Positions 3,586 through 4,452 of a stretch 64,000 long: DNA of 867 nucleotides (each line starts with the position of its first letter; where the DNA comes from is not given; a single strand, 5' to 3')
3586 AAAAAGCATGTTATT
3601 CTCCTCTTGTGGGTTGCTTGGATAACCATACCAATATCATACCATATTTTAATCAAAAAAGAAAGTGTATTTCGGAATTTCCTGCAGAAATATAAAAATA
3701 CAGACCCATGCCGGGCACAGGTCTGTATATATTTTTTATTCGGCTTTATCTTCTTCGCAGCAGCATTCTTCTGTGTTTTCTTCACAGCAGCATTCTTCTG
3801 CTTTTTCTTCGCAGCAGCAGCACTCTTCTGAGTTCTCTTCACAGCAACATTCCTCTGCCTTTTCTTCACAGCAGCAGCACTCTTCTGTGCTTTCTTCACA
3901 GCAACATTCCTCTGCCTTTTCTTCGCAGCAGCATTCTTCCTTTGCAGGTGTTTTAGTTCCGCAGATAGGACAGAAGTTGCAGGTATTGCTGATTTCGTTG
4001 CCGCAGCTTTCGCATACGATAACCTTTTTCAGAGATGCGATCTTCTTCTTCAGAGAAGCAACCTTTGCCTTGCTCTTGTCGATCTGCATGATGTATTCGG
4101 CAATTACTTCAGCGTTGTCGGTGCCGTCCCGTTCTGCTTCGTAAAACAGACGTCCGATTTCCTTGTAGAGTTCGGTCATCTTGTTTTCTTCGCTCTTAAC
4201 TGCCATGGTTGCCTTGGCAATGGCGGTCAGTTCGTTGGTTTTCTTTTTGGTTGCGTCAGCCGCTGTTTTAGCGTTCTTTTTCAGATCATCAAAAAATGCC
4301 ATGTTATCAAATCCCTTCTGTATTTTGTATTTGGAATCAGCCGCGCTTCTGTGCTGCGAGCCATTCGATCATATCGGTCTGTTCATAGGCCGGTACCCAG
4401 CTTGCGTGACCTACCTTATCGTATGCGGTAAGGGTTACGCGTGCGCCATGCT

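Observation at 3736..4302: Zinc-ribbon protein ending in seven EECCC(C)EE repeats (23 vicinal cysteines)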

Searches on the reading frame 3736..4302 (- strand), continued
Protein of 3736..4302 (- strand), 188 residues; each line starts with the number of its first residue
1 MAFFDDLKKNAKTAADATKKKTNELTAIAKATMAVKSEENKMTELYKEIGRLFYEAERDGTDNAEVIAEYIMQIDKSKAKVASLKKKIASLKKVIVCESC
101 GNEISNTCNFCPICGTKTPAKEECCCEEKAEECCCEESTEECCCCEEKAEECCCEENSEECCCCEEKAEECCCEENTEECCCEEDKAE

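Call 40: search_protein_families(library=pfam, proteins=[P0121, P0124, P0128, P0141, P0178, P0189, P0174, P0227], max_evalue=0.001)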
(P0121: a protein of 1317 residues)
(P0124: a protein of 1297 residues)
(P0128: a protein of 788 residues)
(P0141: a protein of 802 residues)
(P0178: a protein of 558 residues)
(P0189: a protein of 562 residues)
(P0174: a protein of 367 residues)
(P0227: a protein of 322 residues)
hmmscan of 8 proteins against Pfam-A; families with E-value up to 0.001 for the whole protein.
P0121 (1317 aa): 9 families
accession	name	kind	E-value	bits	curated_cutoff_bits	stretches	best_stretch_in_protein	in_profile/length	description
PF13240.11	Zn_Ribbon_1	-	2.1e-81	266.1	25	13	256-276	2-22/23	zinc-ribbon domain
PF12773.13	DZR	-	5e-81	267.1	27.3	11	859-918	1-45/45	Double zinc ribbon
PF13248.11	Zn_ribbon_3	-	2.6e-74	243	27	9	1202-1226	2-26/26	zinc-ribbon domain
PF24460.1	DUF7575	-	3.7e-71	234.5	28.5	5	768-793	2-27/28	Domain of unknown function (DUF7575)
PF17032.10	Zn_ribbon_15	-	4.5e-51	172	28.9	0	1202-1223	52-73/73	zinc-ribbon family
PF24463.1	DUF7577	-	1.9e-41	139.8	28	0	967-989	4-26/27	Domain of unknown function (DUF7577)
PF18912.6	DZR_2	-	2.4e-31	107.8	27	1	94-145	9-55/56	Double zinc ribbon domain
PF23454.1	Zn_ribbon_Brz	-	1.1e-12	48.8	27.9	0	854-870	3-19/58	Transcriptional regulator Brz zinc beta ribbon domain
PF10005.14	Zn_ribbon_DZR_6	-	7.5e-10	39.8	23.4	0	459-501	3-45/93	zinc-ribbon domain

P0124 (1297 aa): 12 families
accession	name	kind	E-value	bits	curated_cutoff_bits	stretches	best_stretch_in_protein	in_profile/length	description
PF13240.11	Zn_Ribbon_1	-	1.3e-72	238.2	25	13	1017-1038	2-23/23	zinc-ribbon domain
PF12773.13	DZR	-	6.8e-50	167.4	27.3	9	1117-1181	1-45/45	Double zinc ribbon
PF17032.10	Zn_ribbon_15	-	3.4e-40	137.1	28.9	0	643-664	52-73/73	zinc-ribbon family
PF18912.6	DZR_2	-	2.8e-33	114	27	0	864-893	19-49/56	Double zinc ribbon domain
PF24460.1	DUF7575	-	4.9e-32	109.4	28.5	1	275-300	2-27/28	Domain of unknown function (DUF7575)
PF10005.14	Zn_ribbon_DZR_6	-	7.3e-20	71.9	23.4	0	278-307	3-32/93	zinc-ribbon domain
PF13248.11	Zn_ribbon_3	-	8e-18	63.7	27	1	276-300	2-26/26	zinc-ribbon domain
PF01641.26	SelR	-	6.8e-17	61.9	24.9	0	1141-1195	11-67/116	SelR domain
PF16919.11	PknG_rubred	-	2.3e-10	40.7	28.5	0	1165-1185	27-47/74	Protein kinase G rubredoxin domain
PF14446.12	Prok-RING_1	-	2e-09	37.7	29.1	0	1014-1037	4-29/54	Prokaryotic RING finger family 1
PF03854.20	zf-P11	-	2.7e-06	27.4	25.6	0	1162-1184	23-45/50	P-11 zinc finger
PF14803.11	Zn_ribbon_Nudix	-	4.3e-05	23.8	25.6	0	292-309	2-19/34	Nudix N-terminal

P0128 (788 aa): 9 families
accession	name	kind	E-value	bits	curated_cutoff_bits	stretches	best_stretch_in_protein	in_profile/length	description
PF13240.11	Zn_Ribbon_1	-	7.5e-37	124.5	25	6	766-788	1-23/23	zinc-ribbon domain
PF13248.11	Zn_ribbon_3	-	2.4e-29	100.3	27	4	252-276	2-26/26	zinc-ribbon domain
PF12773.13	DZR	-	2.1e-27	95.4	27.3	3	127-179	1-45/45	Double zinc ribbon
PF17032.10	Zn_ribbon_15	-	4.2e-22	79.2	28.9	0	762-785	50-73/73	zinc-ribbon family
PF24460.1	DUF7575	-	3e-14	52.5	28.5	0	763-788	2-27/28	Domain of unknown function (DUF7575)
PF18912.6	DZR_2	-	3e-11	43.4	27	0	255-278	10-34/56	Double zinc ribbon domain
PF24463.1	DUF7577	-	1.3e-06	28.3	28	0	674-697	3-26/27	Domain of unknown function (DUF7577)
PF07191.17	Zn_ribbon_6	-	1.4e-05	25.5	25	0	491-522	17-47/67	Double zinc ribbon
PF25000.1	DUF7779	-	0.00037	21.1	27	0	318-353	36-71/95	Domain of unknown function (DUF7779)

P0141 (802 aa): 9 families
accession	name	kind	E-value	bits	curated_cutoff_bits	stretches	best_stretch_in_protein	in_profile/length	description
PF13248.11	Zn_ribbon_3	-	2.2e-33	113.1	27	4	672-694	2-24/26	zinc-ribbon domain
PF24460.1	DUF7575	-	1.3e-29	101.6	28.5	2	228-253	2-27/28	Domain of unknown function (DUF7575)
PF12773.13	DZR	-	2.5e-28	98.4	27.3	4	232-329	1-45/45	Double zinc ribbon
PF13240.11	Zn_Ribbon_1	-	1.6e-27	94.9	25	3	674-696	1-23/23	zinc-ribbon domain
PF17032.10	Zn_ribbon_15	-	2.2e-21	76.9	28.9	0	89-113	49-73/73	zinc-ribbon family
PF18912.6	DZR_2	-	1.6e-10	41.1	27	0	94-118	9-33/56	Double zinc ribbon domain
PF24463.1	DUF7577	-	2.2e-07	30.8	28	0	93-113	3-23/27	Domain of unknown function (DUF7577)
PF07282.18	Cas12f1-like_TNB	-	0.00016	22.2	26.3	0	216-258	16-55/60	Cas12f1-like, TNB domain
PF08271.17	Zn_Ribbon_TF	-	0.00016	21.6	29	0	780-800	2-27/43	TFIIB zinc-binding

P0178 (558 aa): 11 families
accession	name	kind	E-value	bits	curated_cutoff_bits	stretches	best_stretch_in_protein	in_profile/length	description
PF12773.13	DZR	-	4.9e-27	94.3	27.3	6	71-124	1-45/45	Double zinc ribbon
PF13248.11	Zn_ribbon_3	-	6.5e-27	92.5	27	4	162-186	2-26/26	zinc-ribbon domain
PF13240.11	Zn_Ribbon_1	-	1.3e-24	85.6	25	2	105-126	1-22/23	zinc-ribbon domain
PF17032.10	Zn_ribbon_15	-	8.9e-17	62.1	28.9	0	98-124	47-73/73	zinc-ribbon family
PF24460.1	DUF7575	-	9.5e-17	60.5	28.5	0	163-187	4-28/28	Domain of unknown function (DUF7575)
PF18912.6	DZR_2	-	8.1e-15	54.8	27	0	349-373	9-34/56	Double zinc ribbon domain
PF00498.31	FHA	-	6.2e-10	39.8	20.7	1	482-548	2-66/67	FHA domain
PF07282.18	Cas12f1-like_TNB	-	9.1e-06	26.2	26.3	0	286-316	28-56/60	Cas12f1-like, TNB domain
PF08271.17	Zn_Ribbon_TF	-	2.5e-05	24.1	29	0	348-379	1-37/43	TFIIB zinc-binding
PF16697.10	Yop-YscD_cpl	-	0.00025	21.7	33.2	1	472-555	10-90/94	Inner membrane component of T3SS, cytoplasmic domain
PF09723.15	Zn_ribbon_8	-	0.00054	20.4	34.4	0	85-113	8-37/41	Zinc ribbon domain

P0189 (562 aa): 7 families
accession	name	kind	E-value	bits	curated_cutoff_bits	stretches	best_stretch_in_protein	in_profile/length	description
PF13240.11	Zn_Ribbon_1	-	5.7e-28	96.3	25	4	95-116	2-23/23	zinc-ribbon domain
PF12773.13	DZR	-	5.6e-26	90.9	27.3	3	95-144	1-45/45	Double zinc ribbon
PF17032.10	Zn_ribbon_15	-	1e-20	74.7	28.9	0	366-387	52-73/73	zinc-ribbon family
PF13248.11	Zn_ribbon_3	-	1.2e-19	69.5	27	1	365-390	1-26/26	zinc-ribbon domain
PF24460.1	DUF7575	-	4.7e-19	67.9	28.5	2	123-146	3-26/28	Domain of unknown function (DUF7575)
PF18912.6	DZR_2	-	3.8e-10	39.9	27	0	165-187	9-31/56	Double zinc ribbon domain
PF24463.1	DUF7577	-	3.7e-09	36.5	28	0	165-187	4-26/27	Domain of unknown function (DUF7577)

P0174 (367 aa): 13 families
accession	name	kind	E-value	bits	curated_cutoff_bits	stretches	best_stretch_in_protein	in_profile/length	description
PF13240.11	Zn_Ribbon_1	-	2.7e-36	122.7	25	5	346-367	2-23/23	zinc-ribbon domain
PF13248.11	Zn_ribbon_3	-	1.6e-28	97.6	27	4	307-330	3-26/26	zinc-ribbon domain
PF12773.13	DZR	-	3.5e-26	91.5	27.3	2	274-327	1-45/45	Double zinc ribbon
PF17032.10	Zn_ribbon_15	-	3.6e-20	73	28.9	1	64-113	24-73/73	zinc-ribbon family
PF24463.1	DUF7577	-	4.9e-19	68.1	28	1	274-295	5-26/27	Domain of unknown function (DUF7577)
PF24460.1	DUF7575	-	3.8e-15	55.4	28.5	0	307-329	4-26/28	Domain of unknown function (DUF7575)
PF18912.6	DZR_2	-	5.3e-08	33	27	0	308-363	9-55/56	Double zinc ribbon domain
PF14803.11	Zn_ribbon_Nudix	-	1.5e-07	31.7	25.6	0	322-351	2-30/34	Nudix N-terminal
PF08271.17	Zn_Ribbon_TF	-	3.1e-07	30.3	29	0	302-318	15-31/43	TFIIB zinc-binding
PF01155.25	HypA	-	2.5e-06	27.9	28.9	1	41-114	25-94/112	Hydrogenase/urease nickel incorporation, metallochaperone, hypA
PF07282.18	Cas12f1-like_TNB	-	9.7e-05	22.9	26.3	0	300-330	22-50/60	Cas12f1-like, TNB domain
PF23580.1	Znf_XAF1_N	-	0.00017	21.4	27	0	269-283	3-17/30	XIAP-associated factor 1-like, N-terminal zinc finger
PF09723.15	Zn_ribbon_8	-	0.0008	19.8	34.4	0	323-351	8-34/41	Zinc ribbon domain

P0227 (322 aa): 11 families
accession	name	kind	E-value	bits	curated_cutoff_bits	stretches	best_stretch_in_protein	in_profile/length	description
PF13240.11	Zn_Ribbon_1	-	1.1e-30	105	25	4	95-116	2-23/23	zinc-ribbon domain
PF12773.13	DZR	-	4.5e-22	78.4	27.3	2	95-147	1-45/45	Double zinc ribbon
PF13248.11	Zn_ribbon_3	-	1.1e-18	66.4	27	3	125-149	1-25/26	zinc-ribbon domain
PF24460.1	DUF7575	-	1.5e-16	59.9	28.5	2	300-321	6-27/28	Domain of unknown function (DUF7575)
PF24463.1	DUF7577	-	1.9e-15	56.6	28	1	245-269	2-26/27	Domain of unknown function (DUF7577)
PF17032.10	Zn_ribbon_15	-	5.3e-15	56.4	28.9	0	71-113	39-73/73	zinc-ribbon family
PF14803.11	Zn_ribbon_Nudix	-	1.6e-08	34.8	25.6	0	260-277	1-18/34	Nudix N-terminal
PF18912.6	DZR_2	-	1.9e-08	34.5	27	0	93-134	8-44/56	Double zinc ribbon domain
PF01155.25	HypA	-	2.5e-05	24.7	28.9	1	62-115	41-95/112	Hydrogenase/urease nickel incorporation, metallochaperone, hypA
PF09889.16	DUF2116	-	0.00025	21.4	26.8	0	93-111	4-22/59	Probable treble clef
PF10571.15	UPF0547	-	0.00048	20.6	29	0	298-318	1-21/26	Uncharacterised protein family UPF0547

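Call 44: find_encoding_contigs(protein=P0089, flank=5000, max_places=1)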
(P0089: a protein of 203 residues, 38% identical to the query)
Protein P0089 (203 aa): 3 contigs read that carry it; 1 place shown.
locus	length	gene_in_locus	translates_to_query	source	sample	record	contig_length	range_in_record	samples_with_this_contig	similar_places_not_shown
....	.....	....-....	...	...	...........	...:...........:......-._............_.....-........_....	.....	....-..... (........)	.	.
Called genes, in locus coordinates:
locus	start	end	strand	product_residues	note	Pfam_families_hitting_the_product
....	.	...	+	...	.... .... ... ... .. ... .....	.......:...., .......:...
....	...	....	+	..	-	-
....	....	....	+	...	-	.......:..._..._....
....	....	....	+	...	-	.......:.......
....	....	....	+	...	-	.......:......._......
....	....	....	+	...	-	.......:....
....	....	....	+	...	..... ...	-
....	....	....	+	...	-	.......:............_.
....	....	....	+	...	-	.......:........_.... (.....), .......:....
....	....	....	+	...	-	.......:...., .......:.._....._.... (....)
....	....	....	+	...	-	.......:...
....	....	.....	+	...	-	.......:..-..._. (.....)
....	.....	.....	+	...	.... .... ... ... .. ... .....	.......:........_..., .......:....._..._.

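Call 45: find_encoding_contigs(protein=P0106, flank=5000, max_places=1)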
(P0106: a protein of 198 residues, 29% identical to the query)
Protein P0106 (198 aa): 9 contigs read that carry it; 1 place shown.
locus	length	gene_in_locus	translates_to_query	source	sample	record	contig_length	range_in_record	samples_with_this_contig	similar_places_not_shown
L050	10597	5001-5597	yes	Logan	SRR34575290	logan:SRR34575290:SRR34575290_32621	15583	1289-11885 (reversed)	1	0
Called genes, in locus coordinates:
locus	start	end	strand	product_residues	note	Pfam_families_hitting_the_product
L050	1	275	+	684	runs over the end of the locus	PF01368:DHH, PF02272:DHHA1, PF17768:RecJ_OB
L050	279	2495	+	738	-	PF13328:HD_4, PF01966:HD, PF04607:RelA_SpoT, PF02824:TGS, PF19296:RelA_AH, PF28438:RelA_RIS, PF13291:ACT_4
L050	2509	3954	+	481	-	PF04055:Radical_SAM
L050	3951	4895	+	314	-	PF00485:PRK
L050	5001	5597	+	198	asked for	PF13240:Zn_Ribbon_1 (weak)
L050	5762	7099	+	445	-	PF00342:PGI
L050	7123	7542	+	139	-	-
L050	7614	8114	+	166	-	PF02620:YceD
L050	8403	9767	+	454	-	PF17820:PDZ_6, PF19238:Radical_SAM_2, PF04055:Radical_SAM (faint), PF04459:DUF512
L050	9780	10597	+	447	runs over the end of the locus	PF00009:GTP_EFTU, PF00071:Ras (faint), PF01926:MMR_HSR1, PF02421:FeoB_N, PF00009:GTP_EFTU, PF01926:MMR_HSR1, PF02421:FeoB_N, PF14714:KH_dom-like, +4 more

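Call 46: find_encoding_contigs(protein=P0115, flank=5000, max_places=1)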
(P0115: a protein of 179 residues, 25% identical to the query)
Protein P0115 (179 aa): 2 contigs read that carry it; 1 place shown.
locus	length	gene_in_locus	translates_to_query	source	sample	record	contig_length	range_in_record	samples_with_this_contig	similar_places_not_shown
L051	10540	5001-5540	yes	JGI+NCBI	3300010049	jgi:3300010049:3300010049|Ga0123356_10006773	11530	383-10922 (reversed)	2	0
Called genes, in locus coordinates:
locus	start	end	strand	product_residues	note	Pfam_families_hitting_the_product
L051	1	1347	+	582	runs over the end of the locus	PF00963:Cohesin, PF00395:SLH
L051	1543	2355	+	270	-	PF04203:Sortase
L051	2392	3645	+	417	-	PF00486:Trans_reg_C (weak), PF03704:BTAD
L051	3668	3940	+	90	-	-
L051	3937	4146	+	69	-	-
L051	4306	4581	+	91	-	PF13451:zf_Tbcl, PF23477:zf_Tbcl_2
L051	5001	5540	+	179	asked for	-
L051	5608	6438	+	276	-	PF22435:MRM3-like_sub_bind, PF22655:SpoU_sub_bind_like, PF00588:SpoU_methylase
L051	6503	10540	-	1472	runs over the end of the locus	PF16640:Big_3_5 (weak), PF00395:SLH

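Call 51: find_encoding_contigs(protein=P0002, flank=6000, max_places=1)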
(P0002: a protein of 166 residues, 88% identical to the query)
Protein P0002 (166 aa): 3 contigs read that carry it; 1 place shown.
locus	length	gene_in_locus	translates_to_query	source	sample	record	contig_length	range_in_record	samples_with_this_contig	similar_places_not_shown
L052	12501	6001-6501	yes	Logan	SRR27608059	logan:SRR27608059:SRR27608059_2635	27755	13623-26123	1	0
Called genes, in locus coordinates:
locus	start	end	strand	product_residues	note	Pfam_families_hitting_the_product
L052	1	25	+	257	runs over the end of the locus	PF05704:Caps_synth, PF12919:TcdA_TcdB (faint), PF04488:Gly_transf_sug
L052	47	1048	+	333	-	PF00535:Glycos_transf_2, PF10111:Glyco_tranf_2_2, PF13641:Glyco_tranf_2_3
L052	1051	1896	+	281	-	PF01061:ABC2_membrane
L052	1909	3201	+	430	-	PF00005:ABC_tran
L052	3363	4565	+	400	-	PF03315:SDH_beta, PF03313:SDH_alpha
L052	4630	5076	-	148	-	PF03862:SpoVAC_SpoVAEB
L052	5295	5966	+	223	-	PF02230:Abhydrolase_2 (faint), PF00326:Peptidase_S9 (faint)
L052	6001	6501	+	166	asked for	-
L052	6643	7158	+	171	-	PF00702:Hydrolase, PF13419:HAD_2 (weak), PF13242:Hydrolase_like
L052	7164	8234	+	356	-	PF01321:Creatinase_N, PF00557:Peptidase_M24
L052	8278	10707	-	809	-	PF00270:DEAD (faint), PF06733:DEAD_2, PF13307:Helicase_C_2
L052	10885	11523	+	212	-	-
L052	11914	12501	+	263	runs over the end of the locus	PF01177:Asp_Glu_race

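Call 53: list_cluster_members(proteins=[P0169, P0237, P0225, P0216, P0246, P0245, P0226, P0233, P0136, P0229])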
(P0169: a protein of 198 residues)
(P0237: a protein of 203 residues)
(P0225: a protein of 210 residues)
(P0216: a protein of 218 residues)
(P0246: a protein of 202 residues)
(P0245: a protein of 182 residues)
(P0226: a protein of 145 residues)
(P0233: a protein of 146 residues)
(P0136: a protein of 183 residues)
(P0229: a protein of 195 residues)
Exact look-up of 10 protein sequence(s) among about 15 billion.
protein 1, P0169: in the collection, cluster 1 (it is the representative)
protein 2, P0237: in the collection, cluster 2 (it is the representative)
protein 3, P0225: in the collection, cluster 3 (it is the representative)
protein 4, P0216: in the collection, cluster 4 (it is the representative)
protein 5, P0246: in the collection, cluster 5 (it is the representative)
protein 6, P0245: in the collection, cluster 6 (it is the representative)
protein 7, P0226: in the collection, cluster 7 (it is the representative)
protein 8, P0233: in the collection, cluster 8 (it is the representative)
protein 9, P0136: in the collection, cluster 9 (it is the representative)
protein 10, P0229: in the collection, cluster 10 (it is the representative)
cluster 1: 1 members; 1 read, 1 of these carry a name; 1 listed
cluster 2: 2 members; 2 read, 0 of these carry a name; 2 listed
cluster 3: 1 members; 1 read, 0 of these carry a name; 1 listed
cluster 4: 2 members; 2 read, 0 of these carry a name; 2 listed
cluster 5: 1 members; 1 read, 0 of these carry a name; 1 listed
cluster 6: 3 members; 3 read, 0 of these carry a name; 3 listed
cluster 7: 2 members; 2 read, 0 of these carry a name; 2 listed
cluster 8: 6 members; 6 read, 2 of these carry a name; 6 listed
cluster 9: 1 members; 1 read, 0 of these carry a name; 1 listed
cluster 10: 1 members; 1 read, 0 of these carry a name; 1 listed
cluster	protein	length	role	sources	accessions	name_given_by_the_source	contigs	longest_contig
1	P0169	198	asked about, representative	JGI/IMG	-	RNA polymerase subunit RPABC4/transcription elongation factor Spt4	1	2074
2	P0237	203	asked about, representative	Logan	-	-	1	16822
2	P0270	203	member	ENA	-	-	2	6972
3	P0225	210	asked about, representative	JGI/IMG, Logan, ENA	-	-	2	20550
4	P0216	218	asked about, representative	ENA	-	-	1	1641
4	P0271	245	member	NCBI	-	-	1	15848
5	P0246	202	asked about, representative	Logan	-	-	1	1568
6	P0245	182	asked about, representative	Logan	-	-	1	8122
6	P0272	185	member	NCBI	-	-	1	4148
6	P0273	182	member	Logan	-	-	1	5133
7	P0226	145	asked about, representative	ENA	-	-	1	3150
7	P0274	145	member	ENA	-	-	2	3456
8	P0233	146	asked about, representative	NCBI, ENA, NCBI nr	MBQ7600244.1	MAG: hypothetical protein IJU57_06205 [Clostridia bacterium] | hypothetical protein [Clostridia bacterium]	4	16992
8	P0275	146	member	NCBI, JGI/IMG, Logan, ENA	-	hypothetical protein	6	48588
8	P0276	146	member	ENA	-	-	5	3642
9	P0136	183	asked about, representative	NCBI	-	-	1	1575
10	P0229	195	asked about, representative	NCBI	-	-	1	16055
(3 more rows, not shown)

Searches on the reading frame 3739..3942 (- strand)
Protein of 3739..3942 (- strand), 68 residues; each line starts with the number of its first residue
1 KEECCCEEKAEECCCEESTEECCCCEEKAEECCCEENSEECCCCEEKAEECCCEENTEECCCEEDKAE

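Call 17: find_homologous_proteins(query=window:3739-3942:-, max_evalue=0.01)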
Query seq(68 aa): 946 candidates shared short words with the query, none scored E <= 0.01.
